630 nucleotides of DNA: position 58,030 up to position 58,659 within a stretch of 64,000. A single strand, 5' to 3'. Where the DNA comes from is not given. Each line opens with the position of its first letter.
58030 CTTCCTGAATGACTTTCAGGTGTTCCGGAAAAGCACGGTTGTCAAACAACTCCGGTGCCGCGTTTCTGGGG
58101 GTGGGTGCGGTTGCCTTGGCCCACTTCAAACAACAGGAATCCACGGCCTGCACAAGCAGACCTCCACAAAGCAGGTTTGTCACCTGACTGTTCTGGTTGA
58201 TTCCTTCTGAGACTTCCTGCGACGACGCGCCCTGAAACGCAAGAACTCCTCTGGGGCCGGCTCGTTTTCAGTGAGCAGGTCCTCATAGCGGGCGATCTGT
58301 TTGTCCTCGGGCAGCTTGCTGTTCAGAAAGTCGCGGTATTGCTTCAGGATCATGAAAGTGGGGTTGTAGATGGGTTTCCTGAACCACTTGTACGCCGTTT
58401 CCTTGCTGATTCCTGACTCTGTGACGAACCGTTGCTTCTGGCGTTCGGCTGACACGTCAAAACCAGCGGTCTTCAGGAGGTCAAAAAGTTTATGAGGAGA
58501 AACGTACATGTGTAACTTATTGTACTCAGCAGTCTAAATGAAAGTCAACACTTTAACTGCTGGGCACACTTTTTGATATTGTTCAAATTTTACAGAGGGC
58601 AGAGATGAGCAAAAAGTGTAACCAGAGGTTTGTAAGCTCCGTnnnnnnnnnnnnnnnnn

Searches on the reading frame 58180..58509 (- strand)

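Call 33: search_protein_families(library=pfam, proteins=[window:58180-58509:-], max_evalue=0.1)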
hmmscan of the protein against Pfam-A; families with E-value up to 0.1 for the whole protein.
window:58180-58509:- (109 aa): 1 family
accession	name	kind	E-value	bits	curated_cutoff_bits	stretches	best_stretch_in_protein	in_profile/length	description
PF01381.28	HTH_3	-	0.05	14.1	23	0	31-67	18-53/55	Helix-turn-helix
